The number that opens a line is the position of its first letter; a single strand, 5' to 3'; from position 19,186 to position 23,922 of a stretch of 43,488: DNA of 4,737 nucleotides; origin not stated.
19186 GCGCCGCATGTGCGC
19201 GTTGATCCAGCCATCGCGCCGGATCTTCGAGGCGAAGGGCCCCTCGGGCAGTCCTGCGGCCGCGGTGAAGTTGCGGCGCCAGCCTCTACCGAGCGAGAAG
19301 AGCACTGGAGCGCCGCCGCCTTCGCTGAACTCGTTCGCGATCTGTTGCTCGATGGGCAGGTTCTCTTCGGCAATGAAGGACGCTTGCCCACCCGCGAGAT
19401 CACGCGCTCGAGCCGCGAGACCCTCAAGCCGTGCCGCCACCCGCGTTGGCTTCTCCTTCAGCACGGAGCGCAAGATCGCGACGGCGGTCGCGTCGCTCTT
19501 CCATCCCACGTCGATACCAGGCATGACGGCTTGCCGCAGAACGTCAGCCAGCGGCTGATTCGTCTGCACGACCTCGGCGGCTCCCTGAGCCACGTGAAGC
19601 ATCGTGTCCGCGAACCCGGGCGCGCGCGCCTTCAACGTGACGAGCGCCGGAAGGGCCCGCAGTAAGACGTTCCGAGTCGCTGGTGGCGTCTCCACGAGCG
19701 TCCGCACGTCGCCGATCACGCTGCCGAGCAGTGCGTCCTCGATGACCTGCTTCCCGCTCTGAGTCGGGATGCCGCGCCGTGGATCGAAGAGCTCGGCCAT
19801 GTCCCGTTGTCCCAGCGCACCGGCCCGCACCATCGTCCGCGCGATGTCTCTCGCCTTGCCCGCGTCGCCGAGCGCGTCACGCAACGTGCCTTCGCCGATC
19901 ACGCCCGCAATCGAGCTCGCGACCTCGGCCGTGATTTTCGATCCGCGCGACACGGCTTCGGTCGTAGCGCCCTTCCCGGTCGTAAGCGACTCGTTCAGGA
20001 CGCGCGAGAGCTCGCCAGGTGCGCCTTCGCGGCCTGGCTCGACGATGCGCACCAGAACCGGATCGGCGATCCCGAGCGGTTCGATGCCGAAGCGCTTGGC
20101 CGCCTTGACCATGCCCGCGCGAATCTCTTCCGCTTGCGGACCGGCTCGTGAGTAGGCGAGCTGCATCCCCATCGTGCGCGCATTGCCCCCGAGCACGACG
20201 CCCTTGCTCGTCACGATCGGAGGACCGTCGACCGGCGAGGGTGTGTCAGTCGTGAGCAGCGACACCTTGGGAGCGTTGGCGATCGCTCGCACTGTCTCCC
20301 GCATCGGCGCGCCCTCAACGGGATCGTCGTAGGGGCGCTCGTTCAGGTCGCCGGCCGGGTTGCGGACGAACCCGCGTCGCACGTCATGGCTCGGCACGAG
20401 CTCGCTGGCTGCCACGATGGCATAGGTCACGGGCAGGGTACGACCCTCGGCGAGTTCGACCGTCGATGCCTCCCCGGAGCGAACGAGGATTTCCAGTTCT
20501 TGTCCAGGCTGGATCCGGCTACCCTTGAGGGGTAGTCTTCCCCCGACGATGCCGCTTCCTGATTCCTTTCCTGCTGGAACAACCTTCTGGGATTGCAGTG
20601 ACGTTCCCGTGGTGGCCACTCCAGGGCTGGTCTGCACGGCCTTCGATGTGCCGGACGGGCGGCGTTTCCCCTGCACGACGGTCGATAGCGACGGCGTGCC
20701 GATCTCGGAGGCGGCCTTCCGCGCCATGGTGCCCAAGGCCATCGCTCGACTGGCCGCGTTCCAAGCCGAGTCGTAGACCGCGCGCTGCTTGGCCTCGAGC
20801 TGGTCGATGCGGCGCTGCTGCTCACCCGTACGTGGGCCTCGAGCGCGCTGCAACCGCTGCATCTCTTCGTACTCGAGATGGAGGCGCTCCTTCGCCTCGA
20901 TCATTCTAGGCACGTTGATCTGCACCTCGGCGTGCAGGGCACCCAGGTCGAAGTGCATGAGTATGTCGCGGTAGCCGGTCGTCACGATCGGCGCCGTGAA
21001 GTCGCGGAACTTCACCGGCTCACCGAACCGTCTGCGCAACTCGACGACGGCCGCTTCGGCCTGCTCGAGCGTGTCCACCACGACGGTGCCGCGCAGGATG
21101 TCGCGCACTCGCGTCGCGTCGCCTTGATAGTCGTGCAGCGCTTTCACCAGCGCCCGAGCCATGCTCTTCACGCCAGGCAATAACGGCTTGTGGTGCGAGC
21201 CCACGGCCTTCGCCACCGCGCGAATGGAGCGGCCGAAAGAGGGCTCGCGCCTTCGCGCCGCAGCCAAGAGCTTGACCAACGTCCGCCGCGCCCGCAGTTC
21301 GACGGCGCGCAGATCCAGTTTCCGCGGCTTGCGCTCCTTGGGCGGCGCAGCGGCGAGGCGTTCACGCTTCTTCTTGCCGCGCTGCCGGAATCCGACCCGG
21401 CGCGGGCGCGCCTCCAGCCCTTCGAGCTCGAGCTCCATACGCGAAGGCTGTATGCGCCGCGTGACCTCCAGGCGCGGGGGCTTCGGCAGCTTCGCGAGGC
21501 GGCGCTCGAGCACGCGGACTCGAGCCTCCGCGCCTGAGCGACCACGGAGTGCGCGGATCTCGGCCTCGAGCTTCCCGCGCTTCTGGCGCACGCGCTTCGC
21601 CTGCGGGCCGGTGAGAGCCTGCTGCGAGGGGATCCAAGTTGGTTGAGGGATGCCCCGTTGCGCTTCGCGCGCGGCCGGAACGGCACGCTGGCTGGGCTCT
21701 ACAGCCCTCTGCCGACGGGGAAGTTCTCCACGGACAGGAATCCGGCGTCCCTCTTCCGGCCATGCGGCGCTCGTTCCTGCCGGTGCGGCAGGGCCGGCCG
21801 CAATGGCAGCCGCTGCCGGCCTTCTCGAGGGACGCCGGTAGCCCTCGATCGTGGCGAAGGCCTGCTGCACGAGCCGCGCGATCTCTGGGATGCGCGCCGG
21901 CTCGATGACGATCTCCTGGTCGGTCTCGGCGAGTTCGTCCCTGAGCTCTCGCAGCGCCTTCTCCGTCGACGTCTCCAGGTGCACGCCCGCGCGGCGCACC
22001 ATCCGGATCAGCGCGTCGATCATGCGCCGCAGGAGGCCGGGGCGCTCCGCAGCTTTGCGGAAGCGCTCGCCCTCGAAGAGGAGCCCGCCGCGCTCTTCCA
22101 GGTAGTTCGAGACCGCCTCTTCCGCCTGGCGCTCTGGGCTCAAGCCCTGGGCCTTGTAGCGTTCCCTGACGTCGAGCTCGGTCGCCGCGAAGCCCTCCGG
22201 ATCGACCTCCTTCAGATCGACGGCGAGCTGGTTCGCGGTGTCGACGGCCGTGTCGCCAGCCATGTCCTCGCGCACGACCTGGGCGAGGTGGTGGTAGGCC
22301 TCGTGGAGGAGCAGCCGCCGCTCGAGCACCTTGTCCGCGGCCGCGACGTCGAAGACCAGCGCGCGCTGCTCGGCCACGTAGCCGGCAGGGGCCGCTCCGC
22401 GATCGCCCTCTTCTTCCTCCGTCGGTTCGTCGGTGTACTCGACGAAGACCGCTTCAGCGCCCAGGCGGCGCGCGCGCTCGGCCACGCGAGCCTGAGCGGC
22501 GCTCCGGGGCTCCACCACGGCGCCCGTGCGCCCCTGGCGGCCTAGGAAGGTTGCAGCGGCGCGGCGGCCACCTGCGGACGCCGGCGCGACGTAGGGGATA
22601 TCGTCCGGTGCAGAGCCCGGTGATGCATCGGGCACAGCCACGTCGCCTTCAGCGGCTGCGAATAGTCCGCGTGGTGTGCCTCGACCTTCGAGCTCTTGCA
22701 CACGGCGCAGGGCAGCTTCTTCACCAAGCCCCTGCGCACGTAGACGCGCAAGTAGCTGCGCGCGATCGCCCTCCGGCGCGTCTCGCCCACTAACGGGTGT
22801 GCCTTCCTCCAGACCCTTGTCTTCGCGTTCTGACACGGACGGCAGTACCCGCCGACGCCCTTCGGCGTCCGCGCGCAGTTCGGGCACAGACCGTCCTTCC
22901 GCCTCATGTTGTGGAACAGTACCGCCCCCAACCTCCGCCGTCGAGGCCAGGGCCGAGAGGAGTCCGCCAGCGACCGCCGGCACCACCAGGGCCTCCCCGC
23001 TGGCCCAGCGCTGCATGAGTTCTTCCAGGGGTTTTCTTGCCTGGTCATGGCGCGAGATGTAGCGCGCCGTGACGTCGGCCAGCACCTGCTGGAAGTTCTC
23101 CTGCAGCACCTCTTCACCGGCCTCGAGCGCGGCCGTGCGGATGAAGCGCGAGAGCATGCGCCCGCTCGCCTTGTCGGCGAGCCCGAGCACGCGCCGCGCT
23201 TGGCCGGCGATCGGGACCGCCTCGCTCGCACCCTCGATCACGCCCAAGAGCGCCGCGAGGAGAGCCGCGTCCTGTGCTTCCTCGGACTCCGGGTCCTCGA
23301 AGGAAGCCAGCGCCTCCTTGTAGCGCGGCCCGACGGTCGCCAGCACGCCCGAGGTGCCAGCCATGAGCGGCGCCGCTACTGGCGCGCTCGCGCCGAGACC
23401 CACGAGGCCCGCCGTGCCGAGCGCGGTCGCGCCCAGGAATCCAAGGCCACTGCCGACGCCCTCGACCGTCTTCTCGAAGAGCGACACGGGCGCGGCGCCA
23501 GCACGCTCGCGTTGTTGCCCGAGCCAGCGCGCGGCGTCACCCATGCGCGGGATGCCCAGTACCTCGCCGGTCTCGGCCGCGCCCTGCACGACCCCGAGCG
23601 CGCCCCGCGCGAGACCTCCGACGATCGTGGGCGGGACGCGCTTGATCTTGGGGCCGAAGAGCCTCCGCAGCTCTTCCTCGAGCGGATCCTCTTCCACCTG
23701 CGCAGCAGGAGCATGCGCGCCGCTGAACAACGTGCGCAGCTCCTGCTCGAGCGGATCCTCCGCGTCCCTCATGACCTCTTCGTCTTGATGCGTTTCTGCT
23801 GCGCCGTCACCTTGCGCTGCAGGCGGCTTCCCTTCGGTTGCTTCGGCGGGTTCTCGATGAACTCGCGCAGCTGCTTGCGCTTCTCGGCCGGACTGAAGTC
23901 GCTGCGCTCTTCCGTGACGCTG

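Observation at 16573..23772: Giant 2,399-codon ORF with polyvalent-protein architecture, in the position of an ejected internal virion protein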

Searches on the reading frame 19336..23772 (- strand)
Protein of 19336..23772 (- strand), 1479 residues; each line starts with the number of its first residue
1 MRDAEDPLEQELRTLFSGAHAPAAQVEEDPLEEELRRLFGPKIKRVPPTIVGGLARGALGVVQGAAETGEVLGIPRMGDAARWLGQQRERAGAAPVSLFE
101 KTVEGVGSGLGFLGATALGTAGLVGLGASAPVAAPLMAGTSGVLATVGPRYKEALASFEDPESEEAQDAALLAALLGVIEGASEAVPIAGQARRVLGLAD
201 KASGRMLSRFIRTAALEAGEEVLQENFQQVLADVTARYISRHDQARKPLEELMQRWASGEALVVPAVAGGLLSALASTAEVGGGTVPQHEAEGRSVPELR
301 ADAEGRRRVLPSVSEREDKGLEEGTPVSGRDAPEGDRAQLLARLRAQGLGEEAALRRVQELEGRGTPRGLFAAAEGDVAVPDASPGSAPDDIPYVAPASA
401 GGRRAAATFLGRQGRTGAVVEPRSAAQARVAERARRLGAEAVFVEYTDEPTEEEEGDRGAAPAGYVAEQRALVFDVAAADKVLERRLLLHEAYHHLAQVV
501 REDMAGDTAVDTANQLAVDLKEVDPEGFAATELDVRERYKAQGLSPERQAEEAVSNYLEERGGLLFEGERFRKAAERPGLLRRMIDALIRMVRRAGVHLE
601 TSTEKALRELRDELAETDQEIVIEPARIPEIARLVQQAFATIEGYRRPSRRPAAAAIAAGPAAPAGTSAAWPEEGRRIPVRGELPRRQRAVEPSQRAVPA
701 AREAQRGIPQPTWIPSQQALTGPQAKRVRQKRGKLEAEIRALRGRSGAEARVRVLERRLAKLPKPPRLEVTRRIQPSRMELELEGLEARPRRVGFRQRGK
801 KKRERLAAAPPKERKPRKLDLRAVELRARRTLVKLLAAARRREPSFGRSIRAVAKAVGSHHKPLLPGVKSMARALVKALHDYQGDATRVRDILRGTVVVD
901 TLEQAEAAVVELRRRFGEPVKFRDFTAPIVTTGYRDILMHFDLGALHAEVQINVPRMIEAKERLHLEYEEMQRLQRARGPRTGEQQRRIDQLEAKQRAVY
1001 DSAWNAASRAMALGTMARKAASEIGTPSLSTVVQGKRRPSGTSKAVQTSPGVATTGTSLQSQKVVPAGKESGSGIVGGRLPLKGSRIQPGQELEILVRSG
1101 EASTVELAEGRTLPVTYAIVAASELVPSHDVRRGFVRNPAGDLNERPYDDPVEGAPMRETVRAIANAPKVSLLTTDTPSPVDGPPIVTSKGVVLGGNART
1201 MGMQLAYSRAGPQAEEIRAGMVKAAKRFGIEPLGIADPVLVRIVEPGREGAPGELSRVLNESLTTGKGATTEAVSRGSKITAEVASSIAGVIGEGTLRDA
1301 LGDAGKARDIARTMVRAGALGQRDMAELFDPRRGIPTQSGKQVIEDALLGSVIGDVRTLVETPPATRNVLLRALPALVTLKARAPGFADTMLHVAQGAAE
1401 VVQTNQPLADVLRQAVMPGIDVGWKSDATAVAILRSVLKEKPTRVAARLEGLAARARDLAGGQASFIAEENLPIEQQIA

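Call 94: search_protein_families(library=pfam, alignment_id=A5, max_evalue=0.001)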
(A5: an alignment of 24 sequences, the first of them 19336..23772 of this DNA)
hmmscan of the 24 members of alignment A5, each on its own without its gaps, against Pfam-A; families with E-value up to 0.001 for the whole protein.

A. member 1, window:19336-23772:- (1479 aa): 1 family
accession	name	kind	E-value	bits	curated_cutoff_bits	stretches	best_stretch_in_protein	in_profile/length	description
PF18763.7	ddrB-ParB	-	2.9e-16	60.2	27.6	1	1109-1243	2-119/121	ddrB-like ParB superfamily domain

B. families by the number of members that match (of 24 scanned): 13 families
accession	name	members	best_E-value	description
PF18760.7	ART-PolyVal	10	5.5e-34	ADP-Ribosyltransferase in polyvalent proteins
PF18796.6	LPD1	6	7.8e-18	Large polyvalent protein-associated domain 1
PF18799.6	LPD5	5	9e-38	Large polyvalent protein-associated domain 5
PF18823.6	InPase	4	3.6e-57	Inorganic Pyrophosphatase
PF18763.7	ddrB-ParB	3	3.2e-26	ddrB-like ParB superfamily domain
PF13489.12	Methyltransf_23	3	2.9e-07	Methyltransferase domain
PF05175.20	MTS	3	2.2e-06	Methyltransferase small domain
PF18819.6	MuF_C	1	4.5e-14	Phage MuF-C-terminal domain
PF18798.6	LPD3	1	2.9e-09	Large polyvalent protein-associated domain 3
PF11697.13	DUF3293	1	4e-08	Protein of unknown function (DUF3293)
PF02037.33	SAP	1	5.9e-08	SAP domain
PF13563.12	2_5_RNA_ligase2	1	7.2e-05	2'-5' RNA ligase superfamily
PF23474.1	Acb1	1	0.0008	Anti-CBASS protein Acb1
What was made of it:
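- Closest known: Phage-type polyvalent proteins. Same: Relatives carry ART-PolyVal, InPase, LPD1/3/5 and MuF_C (call 94).
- Cargo census: ART-PolyVal 10, LPD1 6, LPD5 5, InPase 4, ddrB-ParB 3, and one 2H/Acb1-like (call 94). Cargo in relatives comes from known conflict domains such as ART-PolyVal, InPase and 2H/Acb1-like (call 94).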

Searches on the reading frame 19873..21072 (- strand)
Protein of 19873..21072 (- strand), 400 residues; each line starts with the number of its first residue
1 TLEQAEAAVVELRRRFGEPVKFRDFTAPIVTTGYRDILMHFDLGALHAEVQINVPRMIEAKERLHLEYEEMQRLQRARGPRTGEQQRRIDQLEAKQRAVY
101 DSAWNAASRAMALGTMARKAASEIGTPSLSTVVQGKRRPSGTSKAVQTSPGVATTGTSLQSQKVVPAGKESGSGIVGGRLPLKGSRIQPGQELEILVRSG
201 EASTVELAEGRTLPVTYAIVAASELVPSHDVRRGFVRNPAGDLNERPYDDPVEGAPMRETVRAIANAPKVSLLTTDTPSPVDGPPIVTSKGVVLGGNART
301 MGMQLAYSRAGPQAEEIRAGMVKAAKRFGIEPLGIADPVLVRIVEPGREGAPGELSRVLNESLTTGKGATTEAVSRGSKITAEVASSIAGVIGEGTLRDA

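Call 5: search_protein_families(library=pfam, proteins=[window:19873-21072:-], max_evalue=1)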
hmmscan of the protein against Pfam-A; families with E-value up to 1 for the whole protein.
window:19873-21072:- (400 aa): 1 family
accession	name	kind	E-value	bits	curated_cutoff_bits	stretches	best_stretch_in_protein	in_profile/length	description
PF18763.7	ddrB-ParB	-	4.7e-17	62.7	27.6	1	209-343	2-119/121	ddrB-like ParB superfamily domain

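Call 6: search_protein_families(library=phrogs, proteins=[window:19873-21072:-], max_evalue=0.1)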
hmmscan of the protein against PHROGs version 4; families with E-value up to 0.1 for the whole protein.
window:19873-21072:- (400 aa): 5 families
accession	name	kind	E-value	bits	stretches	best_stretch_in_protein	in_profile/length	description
phrog_5143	-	unknown function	8.3e-14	50.6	1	191-344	242-391/2204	-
phrog_2299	-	unknown function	1.7e-05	23.9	1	199-342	26-165/995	-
phrog_15343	-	unknown function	0.053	13.9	0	298-395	83-182/213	-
phrog_37800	-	unknown function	0.077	13.7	0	315-392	65-142/162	-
phrog_29884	-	unknown function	0.095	14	0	83-101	48-66/153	-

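Call 8: search_protein_families(library=ncbifam, proteins=[window:19873-21072:-], max_evalue=0.1)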
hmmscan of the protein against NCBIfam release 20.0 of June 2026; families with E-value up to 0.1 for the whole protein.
window:19873-21072:- (400 aa): 0 families

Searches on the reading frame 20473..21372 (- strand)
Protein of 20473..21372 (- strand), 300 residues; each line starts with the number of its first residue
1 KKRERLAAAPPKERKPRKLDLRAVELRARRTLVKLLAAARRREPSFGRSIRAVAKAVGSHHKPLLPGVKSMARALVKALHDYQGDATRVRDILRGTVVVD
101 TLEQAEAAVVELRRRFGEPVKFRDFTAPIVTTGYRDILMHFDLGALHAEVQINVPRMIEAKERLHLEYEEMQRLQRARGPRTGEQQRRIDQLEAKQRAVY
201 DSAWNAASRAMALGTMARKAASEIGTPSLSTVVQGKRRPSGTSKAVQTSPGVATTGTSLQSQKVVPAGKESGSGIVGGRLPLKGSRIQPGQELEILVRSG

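Call 20: search_solved_structures(query=window:20473-21372:-, max_evalue=10, show_alignments=2)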
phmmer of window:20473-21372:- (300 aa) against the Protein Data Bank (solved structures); distinct sequences matched with E-value up to 10: 2.
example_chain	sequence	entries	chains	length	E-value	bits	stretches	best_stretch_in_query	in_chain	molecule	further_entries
6ox6_A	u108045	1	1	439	5.7e-09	39.5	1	42-163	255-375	Tas1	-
3iyl_X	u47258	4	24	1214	6.5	9.8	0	216-282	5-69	VP3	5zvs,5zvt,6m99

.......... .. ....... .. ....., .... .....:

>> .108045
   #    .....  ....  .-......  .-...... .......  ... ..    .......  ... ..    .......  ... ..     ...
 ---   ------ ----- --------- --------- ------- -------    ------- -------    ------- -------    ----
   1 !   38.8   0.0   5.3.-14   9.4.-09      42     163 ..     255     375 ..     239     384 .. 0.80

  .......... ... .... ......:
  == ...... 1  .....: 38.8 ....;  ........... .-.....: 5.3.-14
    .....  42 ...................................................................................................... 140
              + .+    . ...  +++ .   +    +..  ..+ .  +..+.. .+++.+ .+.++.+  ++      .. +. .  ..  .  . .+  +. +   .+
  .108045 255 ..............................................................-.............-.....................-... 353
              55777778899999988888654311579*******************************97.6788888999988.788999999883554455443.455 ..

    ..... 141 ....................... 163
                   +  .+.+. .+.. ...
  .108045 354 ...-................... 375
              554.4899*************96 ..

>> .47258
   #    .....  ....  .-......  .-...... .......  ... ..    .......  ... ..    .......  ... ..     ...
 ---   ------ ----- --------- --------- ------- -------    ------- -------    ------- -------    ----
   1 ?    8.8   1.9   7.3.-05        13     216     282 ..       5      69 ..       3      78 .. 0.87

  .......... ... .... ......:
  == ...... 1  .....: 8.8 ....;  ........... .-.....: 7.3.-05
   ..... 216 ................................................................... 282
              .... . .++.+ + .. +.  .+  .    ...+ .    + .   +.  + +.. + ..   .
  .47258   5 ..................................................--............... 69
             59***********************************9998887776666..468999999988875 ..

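Call 57: search_solved_structures(query=A4, max_evalue=0.1, show_alignments=2)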
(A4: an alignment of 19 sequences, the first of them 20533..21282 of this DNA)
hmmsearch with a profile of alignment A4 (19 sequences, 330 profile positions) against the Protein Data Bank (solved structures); distinct sequences matched with E-value up to 0.1: 1.
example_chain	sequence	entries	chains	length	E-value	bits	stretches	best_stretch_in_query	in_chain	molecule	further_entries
6ox6_A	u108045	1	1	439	1.2e-26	97.6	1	20-153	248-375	Tas1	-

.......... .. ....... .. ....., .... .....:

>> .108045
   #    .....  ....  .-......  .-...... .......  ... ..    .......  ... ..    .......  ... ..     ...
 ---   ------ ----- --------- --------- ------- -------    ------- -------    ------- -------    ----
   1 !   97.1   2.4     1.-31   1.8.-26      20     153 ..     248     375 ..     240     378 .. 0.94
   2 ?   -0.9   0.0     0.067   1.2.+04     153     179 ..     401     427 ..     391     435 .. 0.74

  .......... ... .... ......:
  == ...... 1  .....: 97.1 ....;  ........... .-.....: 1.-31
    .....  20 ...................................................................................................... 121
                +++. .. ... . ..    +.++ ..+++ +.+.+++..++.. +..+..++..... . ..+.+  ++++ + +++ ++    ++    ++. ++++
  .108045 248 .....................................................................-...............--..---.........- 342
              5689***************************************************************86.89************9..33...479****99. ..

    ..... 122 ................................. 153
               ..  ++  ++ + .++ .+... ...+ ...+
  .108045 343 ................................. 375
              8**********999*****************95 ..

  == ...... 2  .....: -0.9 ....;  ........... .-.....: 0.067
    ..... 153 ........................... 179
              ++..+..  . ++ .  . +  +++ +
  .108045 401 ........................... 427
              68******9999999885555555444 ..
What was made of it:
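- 20533..21285 (-): Tas1-like RSH (RelA/SpoT-type) pyrophosphokinase domain (aa 830-1080) with a conserved Ser/Thr/Gly-rich tail. PDB 6ox6 Tas1 at E 5.7e-9 alone (call 20) and 1.2e-26 as a profile (call 57).
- On RSH / RelA-SpoT synthetase superfamily, Tas1-like branch: Tas1 6ox6 at E 5.7e-9 alone (call 20) and 1.2e-26 with a 19-sequence profile (call 57).
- Closest known: Pseudomonas aeruginosa T6SS effector Tas1. Same: Tas1 is the only PDB sequence hit (E 1.2e-26 with the family profile; calls 20, 57).
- Checked: The RSH-like segment at aa ~830-1080 is significant (calls 20, 57).
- The closest solved relative of the RSH domain is the interbacterial toxin Tas1 (calls 20, 57).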

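Call 58: search_protein_families(library=pfam, alignment_id=A4, max_evalue=0.1)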
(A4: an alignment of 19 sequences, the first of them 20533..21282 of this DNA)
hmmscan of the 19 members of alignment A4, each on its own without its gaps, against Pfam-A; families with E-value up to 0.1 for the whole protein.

A. member 1, window:20533-21282:- (250 aa): 0 families

B. families by the number of members that match (of 19 scanned): 6 families
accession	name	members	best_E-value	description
PF04607.23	RelA_SpoT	10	9.5e-06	Region found in RelA / SpoT proteins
PF11546.13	CompInhib_SCIN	2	0.013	Staphylococcal complement inhibitor SCIN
PF20769.2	YPEB_N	1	0.017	YpeB N-terminal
PF04122.17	CW_binding_2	1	0.03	Cell wall binding domain 2 (CWB2)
PF10925.13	DUF2680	1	0.075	Protein of unknown function (DUF2680)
PF04175.17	DUF406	1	0.085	Protein of unknown function (DUF406)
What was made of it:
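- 20533..21285 (-): 10 of 19 family members hit Pfam RelA_SpoT (call 58).
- On RSH / RelA-SpoT synthetase superfamily, Tas1-like branch: 10 of 19 family members hit PF04607 (call 58).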
